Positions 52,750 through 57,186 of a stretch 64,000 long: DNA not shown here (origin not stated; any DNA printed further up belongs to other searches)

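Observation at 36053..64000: Two tandem paralogous giant multi-lectin surface-protein genes (about 16.2 kb and 10.2 kb) plus an Ig-repeat gene fill 44% of the window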

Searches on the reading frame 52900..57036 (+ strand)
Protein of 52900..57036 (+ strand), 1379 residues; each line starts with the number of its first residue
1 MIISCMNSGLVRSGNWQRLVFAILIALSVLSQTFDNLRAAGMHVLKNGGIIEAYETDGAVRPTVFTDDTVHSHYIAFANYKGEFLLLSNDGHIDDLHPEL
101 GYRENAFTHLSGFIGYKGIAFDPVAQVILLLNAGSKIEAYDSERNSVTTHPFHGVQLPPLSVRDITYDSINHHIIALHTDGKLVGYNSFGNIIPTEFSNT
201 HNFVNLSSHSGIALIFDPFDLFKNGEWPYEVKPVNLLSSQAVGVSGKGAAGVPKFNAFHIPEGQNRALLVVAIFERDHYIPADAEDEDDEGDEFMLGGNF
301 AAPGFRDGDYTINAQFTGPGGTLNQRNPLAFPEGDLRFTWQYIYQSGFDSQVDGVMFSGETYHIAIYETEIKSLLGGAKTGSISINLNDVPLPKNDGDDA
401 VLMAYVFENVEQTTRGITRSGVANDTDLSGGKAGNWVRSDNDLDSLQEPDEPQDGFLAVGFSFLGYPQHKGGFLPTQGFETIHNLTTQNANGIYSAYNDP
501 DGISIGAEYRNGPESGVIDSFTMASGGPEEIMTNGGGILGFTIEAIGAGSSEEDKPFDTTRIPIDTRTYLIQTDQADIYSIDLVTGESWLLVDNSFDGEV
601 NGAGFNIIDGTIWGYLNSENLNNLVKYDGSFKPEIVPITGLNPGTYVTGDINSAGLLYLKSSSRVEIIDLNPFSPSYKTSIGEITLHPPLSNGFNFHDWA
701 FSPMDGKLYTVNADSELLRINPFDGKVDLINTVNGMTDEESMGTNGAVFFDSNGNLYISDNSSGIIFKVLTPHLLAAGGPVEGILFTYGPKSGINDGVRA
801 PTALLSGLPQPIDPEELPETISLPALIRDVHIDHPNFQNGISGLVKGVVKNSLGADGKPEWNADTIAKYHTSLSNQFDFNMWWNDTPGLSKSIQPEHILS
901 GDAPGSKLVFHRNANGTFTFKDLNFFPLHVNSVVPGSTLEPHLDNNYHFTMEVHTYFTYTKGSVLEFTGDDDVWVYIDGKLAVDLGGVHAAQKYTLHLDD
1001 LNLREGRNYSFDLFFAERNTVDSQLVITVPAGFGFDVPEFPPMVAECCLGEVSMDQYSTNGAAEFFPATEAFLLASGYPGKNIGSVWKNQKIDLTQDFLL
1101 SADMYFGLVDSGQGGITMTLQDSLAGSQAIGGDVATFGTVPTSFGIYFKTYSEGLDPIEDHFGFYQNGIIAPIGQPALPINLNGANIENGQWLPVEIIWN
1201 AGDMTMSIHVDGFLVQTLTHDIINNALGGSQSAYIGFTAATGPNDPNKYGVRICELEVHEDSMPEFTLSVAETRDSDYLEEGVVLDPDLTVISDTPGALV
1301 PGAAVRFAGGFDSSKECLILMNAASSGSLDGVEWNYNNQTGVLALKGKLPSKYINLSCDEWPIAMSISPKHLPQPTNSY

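Call 6: search_protein_families(library=pfam, proteins=[window:52900-57036:+], max_evalue=0.01)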
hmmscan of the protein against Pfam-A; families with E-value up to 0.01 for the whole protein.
window:52900-57036:+ (1379 aa): 3 families
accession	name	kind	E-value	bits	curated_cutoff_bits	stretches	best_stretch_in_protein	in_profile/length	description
PF18483.9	Lectin_L-type_dom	-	2.7e-20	73.6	78.3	1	1056-1244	9-205/215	Legume lectin beta-barrel domain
PF21959.2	DUF6923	-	1.5e-15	58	27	1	601-801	38-233/234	Repeat of unknown function (DUF6923)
PF07691.17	PA14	-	1.6e-08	34.9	24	1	930-1024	27-127/147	PA14 domain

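Call 27: search_protein_families(library=ncbifam, proteins=[window:52900-57036:+], max_evalue=0.01)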
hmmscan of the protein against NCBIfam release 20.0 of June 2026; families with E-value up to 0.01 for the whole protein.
window:52900-57036:+ (1379 aa): 1 family
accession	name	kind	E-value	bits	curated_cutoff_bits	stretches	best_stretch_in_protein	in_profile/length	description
TIGR02148.1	Fibro_Slime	domain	2.5e-30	104.7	45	1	945-1027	2-84/90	fibro-slime domain-containing protein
